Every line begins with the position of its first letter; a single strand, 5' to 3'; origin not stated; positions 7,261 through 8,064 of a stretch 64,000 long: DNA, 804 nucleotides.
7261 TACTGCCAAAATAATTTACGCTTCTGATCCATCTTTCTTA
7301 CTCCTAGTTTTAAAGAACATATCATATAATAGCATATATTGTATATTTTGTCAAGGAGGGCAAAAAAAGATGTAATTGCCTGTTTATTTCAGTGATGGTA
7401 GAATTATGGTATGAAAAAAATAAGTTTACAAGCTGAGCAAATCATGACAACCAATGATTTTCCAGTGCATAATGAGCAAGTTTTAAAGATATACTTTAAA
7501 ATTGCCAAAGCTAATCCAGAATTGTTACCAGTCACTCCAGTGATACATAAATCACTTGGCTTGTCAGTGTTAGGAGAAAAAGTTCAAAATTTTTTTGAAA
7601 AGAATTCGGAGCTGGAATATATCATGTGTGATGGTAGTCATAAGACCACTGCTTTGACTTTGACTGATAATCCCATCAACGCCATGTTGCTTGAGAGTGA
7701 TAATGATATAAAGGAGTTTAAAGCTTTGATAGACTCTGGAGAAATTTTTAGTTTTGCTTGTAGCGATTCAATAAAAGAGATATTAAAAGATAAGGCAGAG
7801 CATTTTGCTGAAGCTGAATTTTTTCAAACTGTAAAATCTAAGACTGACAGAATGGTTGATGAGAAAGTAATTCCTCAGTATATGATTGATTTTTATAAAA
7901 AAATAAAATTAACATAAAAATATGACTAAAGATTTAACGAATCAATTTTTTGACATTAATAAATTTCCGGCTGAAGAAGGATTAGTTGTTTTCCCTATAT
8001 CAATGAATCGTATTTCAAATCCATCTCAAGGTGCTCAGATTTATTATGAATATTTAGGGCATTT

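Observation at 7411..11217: Tandem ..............-family paralogs with a ParB/Srx-like partner and a truncated third copy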

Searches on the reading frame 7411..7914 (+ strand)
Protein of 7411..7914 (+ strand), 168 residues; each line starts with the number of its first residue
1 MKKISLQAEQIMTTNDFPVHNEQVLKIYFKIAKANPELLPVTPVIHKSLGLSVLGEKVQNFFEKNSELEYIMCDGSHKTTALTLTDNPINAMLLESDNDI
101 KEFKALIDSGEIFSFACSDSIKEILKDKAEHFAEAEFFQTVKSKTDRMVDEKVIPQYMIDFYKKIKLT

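Call 6: search_protein_families(library=pfam, proteins=[window:7411-7914:+], max_evalue=1)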
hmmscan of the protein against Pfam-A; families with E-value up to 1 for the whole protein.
window:7411-7914:+ (168 aa): 0 families

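Call 7: search_protein_families(library=ncbifam, proteins=[window:7411-7914:+], max_evalue=1)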
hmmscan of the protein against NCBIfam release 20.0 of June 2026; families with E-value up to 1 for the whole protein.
window:7411-7914:+ (168 aa): 0 families

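Call 10: search_protein_families(library=padloc, proteins=[window:7411-7914:+], max_evalue=1)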
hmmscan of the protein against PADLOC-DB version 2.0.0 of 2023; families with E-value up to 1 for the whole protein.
window:7411-7914:+ (168 aa): 0 families

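Call 11: search_protein_families(library=phrogs, proteins=[window:7411-7914:+], max_evalue=1)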
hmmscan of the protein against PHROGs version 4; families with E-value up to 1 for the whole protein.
window:7411-7914:+ (168 aa): 0 families

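Call 14: find_homologous_proteins(query=window:7411-7914:+)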
Query window:7411-7914:+ (168 aa): 137 proteins with E <= 0.001 among 175 candidates; the best 120 are listed.
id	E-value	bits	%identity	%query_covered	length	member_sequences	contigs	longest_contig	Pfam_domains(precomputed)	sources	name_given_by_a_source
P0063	2.2e-103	361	100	100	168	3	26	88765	-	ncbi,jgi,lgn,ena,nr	ncbi:hypothetical protein HOD19_00515 [bacterium]|jgi:hypothetical protein|nr:hypothetical protein [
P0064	3.1e-74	266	75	98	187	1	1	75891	-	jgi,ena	jgi:hypothetical protein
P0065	5.4e-68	246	69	98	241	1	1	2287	-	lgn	-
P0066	5.4e-67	242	68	98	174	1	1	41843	-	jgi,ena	-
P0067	5.4e-65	236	70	98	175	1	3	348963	-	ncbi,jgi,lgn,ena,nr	ncbi:hypothetical protein HN587_02265 [Candidatus Woesearchaeota archaeon]|jgi:hypothetical protein|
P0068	1.3e-64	235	67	98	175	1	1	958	-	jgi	-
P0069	8.8e-64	232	66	98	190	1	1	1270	-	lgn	-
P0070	1.8e-63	231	66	98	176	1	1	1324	-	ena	-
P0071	4.0e-63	230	66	98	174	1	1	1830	-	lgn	-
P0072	5.2e-63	230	67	98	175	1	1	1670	-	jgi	jgi:hypothetical protein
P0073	1.2e-62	228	66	98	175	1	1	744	-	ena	-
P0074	1.3e-62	228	66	98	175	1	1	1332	-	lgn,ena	-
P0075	1.8e-62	228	66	98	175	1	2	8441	-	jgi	jgi:hypothetical protein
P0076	1.5e-61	225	66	98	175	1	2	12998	-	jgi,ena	jgi:hypothetical protein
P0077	8.2e-59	216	62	98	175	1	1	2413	-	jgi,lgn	jgi:hypothetical protein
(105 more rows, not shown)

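Call 34: predict_structure(alignment_id=A3)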
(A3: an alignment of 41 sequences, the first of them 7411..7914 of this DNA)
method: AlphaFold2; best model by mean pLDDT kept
length: 168 residues; sequences in the alignment: 41
mean_pLDDT: 92.7   pTM: 0.88
mean pLDDT of the five models: 92.7, 92.3, 91.7, 90.9, 90.7
residues with pLDDT >= 90: 132; 70-90: 36; 50-70: 0; < 50: 0
segments of 3 or more residues with pLDDT < 50: none
pLDDT, mean of each block of 10 residues (from residue 1): 96 83 95 96 93 86 92 94 97 97 95 91 91 87 96 97 90
secondary structure, 60 per line:
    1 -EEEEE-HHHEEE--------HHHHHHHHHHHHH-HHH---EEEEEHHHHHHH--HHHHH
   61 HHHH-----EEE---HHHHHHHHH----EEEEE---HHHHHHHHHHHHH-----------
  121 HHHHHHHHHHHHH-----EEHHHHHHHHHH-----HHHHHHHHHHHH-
elements in order: E2-6 E11-13 H22-34 E42-46 H47-53 H56-64 E70-72 H76-84 E89-93 H97-109 H121-133 H141-150 H156-167

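Call 38: fold_search(model_id=the predicted structure, library=pdb)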
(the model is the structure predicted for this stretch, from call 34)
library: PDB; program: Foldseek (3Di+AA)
matches with E <= 10: 106; with E <= 0.001: 0
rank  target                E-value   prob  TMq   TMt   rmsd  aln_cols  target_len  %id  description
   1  7bnr_A                6.2e-02  0.75  0.36  0.31  16.4       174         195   11  Crystal structure of a ParB Q52A mutant from Myxococcus xanthus bound to CTPyS (released 2021-09-08)
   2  6sdk_A                9.3e-02  0.57  0.36  0.31  20.2       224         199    8  Crystal structure of bacterial ParB dimer bound to CDP (released 2019-10-23)
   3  6sdk_B                1.0e-01  0.38  0.33  0.28  18.5       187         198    8  Crystal structure of bacterial ParB dimer bound to CDP (released 2019-10-23)
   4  7bnk_B                1.6e-01  0.54  0.35  0.31  16.3       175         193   11  Crystal structure of ParB from Myxococcus xanthus bound to CDP and Monothiophosphate (released 2021-09-08)
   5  7bnk_A                1.6e-01  0.41  0.35  0.31  20.7       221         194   11  Crystal structure of ParB from Myxococcus xanthus bound to CDP and Monothiophosphate (released 2021-09-08)
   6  5f73_D                1.8e-01  0.08  0.18  0.13  14.9       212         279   10  Crystal structure of Mutant S12T of Adenosine/Methylthioadenosine Phosphorylase in APO form (released 2016-12-14)
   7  7ol9_B                2.1e-01  0.87  0.40  0.33   7.2       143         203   12  Crystal structure of C-terminally truncated Bacillus subtilis nucleoid occlusion protein (Noc) complexed to the Noc-bi (released 2022-03-09)
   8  7bm8_A                2.2e-01  0.38  0.36  0.34  19.4       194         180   11  Crystal structure of the C-terminally truncated chromosome-partitioning protein ParB from Caulobacter crescentus compl (released 2021-04-28)
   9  6ryk_A                2.3e-01  0.60  0.36  0.44  13.3       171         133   15  Crystal structure of the ParB-like protein PadC (released 2020-01-22)
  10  5f7z_C                2.8e-01  0.08  0.20  0.14  14.6       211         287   10  Crystal structure of Double Mutant S12T and N87T of Adenosine/Methylthioadenosine Phosphorylase from Schistosoma manso (released 2016-12-21)
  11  2rii_X                3.3e-01  0.72  0.36  0.54   8.5       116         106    9  Crystal Structure of Human Peroxiredoxin I in complex with Sulfiredoxin (released 2008-01-08)
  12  4l5y_C                3.9e-01  0.06  0.18  0.14  13.9       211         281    9  Methylthioadenosine phosphorylase from Schistosoma mansoni in APO form (released 2014-06-11)
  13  7lj1_a                4.4e-01  0.85  0.40  0.59   5.9       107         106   12  Human Prx1-Srx Decameric Complex (released 2021-07-14)
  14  7lj1_b                4.4e-01  0.77  0.38  0.56   5.9       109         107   12  Human Prx1-Srx Decameric Complex (released 2021-07-14)
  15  7o0n_A                4.4e-01  0.54  0.35  0.30   9.9       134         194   12  Crystal structure of a ParB E93A mutant from Myxococcus xanthus bound to CDP and monothiophosphate (released 2021-09-15)
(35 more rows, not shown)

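Call 57: find_encoding_contigs(protein=P0064, flank=6000, max_places=2)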
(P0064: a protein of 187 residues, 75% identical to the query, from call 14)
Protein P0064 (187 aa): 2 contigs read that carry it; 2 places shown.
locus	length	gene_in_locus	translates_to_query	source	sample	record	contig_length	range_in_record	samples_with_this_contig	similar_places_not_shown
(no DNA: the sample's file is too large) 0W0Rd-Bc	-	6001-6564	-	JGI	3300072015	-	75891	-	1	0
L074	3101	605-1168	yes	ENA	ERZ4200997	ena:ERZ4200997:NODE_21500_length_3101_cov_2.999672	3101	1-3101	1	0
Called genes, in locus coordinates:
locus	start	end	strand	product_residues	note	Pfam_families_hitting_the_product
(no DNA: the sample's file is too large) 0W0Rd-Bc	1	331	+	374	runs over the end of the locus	PF04545:Sigma70_r4, PF05066:HARE-HTH (weak)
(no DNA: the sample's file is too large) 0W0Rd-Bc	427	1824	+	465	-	PF26449:DUF8128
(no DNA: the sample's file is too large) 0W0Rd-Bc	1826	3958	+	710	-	PF10412:TrwB_AAD_bind, PF01935:DUF87, PF23477:zf_Tbcl_2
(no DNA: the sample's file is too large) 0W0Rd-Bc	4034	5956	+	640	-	PF03717:PBP_dimer, PF00905:Transpeptidase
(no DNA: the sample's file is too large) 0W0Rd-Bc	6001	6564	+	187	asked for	-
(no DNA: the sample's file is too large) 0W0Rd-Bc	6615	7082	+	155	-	PF03449:GreA_GreB_N, PF01272:GreA_GreB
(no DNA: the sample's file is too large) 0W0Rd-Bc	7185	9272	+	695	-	PF01336:tRNA_anti-codon, PF00152:tRNA-synt_2, PF01409:tRNA-synt_2d (faint), PF01966:HD (weak)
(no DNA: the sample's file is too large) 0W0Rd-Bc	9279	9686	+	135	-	-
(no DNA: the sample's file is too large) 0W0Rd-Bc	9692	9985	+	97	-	-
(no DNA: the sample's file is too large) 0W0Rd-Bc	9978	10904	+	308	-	PF00005:ABC_tran, PF13304:AAA_21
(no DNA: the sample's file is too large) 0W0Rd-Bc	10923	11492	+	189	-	PF12686:DUF3800 (weak)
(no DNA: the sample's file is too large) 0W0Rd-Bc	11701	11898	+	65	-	-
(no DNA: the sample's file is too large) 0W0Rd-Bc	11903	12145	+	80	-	-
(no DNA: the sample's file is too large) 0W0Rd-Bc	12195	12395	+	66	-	-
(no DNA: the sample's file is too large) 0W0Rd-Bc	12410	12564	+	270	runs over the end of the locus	-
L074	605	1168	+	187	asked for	-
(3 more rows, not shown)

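Call 58: find_encoding_contigs(protein=P0066, flank=6000, max_places=2)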
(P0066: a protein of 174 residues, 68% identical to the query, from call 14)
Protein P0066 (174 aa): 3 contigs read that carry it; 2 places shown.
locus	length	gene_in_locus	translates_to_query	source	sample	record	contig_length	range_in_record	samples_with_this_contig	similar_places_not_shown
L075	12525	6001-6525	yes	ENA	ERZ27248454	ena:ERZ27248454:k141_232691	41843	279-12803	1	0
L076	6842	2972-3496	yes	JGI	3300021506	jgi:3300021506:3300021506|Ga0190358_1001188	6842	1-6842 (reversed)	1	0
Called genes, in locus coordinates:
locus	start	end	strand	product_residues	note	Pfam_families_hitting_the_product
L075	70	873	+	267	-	PF04389:Peptidase_M28, PF05343:Peptidase_M42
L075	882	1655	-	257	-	PF06560:GPI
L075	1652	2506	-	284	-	PF00480:ROK, PF02685:Glucokinase (weak)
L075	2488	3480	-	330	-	PF01087:GalP_UDP_transf, PF16268:DUF4921, PF02744:GalP_UDP_tr_C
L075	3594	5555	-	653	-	PF01136:Peptidase_U32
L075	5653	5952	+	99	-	PF03819:MazG (weak)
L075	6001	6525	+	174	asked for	-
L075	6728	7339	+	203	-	PF04893:Yip1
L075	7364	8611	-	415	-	PF01136:Peptidase_U32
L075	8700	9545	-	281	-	PF13310:Virulence_RhuM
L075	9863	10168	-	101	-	-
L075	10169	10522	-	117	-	-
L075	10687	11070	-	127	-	-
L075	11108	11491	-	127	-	-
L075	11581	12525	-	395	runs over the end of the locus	PF03065:Glyco_hydro_57, PF01522:Polysacc_deac_1 (weak)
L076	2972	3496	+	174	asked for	-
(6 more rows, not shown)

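Call 59: find_related_loci(query=A3, collection=metagenome_contigs, flank=8000)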
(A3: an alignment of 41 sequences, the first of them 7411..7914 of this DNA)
Query A3 (168 aa) in metagenome_contigs; peptide patterns used: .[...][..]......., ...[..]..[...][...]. (x = any residue, [..] = any of these).
243 stretches matched a pattern; 105 encode a relative of the query (tblastn E <= 1e-3); the best 80 are kept; 80 distinct loci.
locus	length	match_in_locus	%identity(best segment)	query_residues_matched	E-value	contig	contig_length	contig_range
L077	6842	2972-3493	68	1-164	1e-76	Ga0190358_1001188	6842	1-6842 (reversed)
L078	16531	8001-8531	58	1-166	3e-62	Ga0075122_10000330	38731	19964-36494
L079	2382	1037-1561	51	1-164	3e-57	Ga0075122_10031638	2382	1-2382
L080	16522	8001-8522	51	1-164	2e-56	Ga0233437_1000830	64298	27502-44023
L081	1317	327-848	52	1-163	4e-59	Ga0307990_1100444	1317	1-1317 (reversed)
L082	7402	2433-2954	59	1-163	7e-56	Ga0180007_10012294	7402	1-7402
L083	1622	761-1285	51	1-164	1e-57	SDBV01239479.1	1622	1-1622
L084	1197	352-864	51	5-164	2e-58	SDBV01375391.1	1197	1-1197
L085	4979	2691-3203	50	5-164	1e-54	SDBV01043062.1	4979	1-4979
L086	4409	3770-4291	51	1-163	4e-54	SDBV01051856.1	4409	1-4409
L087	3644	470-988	50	6-167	4e-53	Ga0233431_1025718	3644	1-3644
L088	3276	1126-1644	50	6-167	4e-53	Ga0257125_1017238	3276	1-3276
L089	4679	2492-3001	52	6-164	3e-53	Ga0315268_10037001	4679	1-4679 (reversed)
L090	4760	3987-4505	51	1-162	8e-53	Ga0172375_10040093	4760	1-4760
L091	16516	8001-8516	50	1-162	5e-53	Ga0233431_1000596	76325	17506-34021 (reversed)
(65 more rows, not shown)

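Call 63: search_protein_families(library=pfam, alignment_id=A9, max_evalue=0.001)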
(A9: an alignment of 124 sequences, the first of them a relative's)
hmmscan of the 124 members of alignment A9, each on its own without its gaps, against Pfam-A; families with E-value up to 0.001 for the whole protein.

A. member 1, L074:3-557:+ (185 aa): 1 family
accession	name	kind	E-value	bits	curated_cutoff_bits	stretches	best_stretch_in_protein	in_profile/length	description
PF00905.27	Transpeptidase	-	4.6e-32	111.8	22.1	1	1-179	129-298/299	Penicillin binding protein transpeptidase domain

B. families by the number of members that match (of 124 scanned): 181 families (the first 25 are shown)
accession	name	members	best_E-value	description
PF08241.18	Methyltransf_11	8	3.6e-32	Methyltransferase domain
PF13649.12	Methyltransf_25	8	1.7e-29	Methyltransferase domain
PF13847.12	Methyltransf_31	8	7.6e-26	Methyltransferase domain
PF08242.18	Methyltransf_12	8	1e-25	Methyltransferase domain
PF13489.12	Methyltransf_23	8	2e-24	Methyltransferase domain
PF05175.20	MTS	8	3.6e-24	Methyltransferase small domain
PF06325.19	PrmA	7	1.9e-19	Ribosomal protein L11 methyltransferase (PrmA)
PF01636.29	APH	6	2.8e-22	Phosphotransferase enzyme family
PF00583.31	Acetyltransf_1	6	6.7e-19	Acetyltransferase (GNAT) family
PF13238.12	AAA_18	6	3.2e-11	AAA domain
PF01209.24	Ubie_methyltran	5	3.4e-14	ubiE/COQ5 methyltransferase family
PF13671.12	AAA_33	5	4.7e-13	AAA domain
PF02353.26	CMAS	5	7.6e-10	Mycolic acid cyclopropane synthetase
PF13401.12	AAA_22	5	1.3e-07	AAA domain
PF20720.3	nSTAND3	5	0.0001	Novel STAND NTPase 3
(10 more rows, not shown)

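Call 80: search_solved_structures(query=A3, max_evalue=10, show_alignments=2)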
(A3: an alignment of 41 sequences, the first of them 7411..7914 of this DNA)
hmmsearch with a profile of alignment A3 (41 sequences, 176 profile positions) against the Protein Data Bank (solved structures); distinct sequences matched with E-value up to 10: 2.
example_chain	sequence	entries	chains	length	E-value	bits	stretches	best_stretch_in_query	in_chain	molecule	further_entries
3hv0_A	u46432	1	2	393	0.3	14.3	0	103-148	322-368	Tryptophanyl-tRNA synthetase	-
3zyq_A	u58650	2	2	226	0.62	13.2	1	95-165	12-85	HEPATOCYTE GROWTH FACTOR-REGULATED TYROSINE KINASE SUBSTRATE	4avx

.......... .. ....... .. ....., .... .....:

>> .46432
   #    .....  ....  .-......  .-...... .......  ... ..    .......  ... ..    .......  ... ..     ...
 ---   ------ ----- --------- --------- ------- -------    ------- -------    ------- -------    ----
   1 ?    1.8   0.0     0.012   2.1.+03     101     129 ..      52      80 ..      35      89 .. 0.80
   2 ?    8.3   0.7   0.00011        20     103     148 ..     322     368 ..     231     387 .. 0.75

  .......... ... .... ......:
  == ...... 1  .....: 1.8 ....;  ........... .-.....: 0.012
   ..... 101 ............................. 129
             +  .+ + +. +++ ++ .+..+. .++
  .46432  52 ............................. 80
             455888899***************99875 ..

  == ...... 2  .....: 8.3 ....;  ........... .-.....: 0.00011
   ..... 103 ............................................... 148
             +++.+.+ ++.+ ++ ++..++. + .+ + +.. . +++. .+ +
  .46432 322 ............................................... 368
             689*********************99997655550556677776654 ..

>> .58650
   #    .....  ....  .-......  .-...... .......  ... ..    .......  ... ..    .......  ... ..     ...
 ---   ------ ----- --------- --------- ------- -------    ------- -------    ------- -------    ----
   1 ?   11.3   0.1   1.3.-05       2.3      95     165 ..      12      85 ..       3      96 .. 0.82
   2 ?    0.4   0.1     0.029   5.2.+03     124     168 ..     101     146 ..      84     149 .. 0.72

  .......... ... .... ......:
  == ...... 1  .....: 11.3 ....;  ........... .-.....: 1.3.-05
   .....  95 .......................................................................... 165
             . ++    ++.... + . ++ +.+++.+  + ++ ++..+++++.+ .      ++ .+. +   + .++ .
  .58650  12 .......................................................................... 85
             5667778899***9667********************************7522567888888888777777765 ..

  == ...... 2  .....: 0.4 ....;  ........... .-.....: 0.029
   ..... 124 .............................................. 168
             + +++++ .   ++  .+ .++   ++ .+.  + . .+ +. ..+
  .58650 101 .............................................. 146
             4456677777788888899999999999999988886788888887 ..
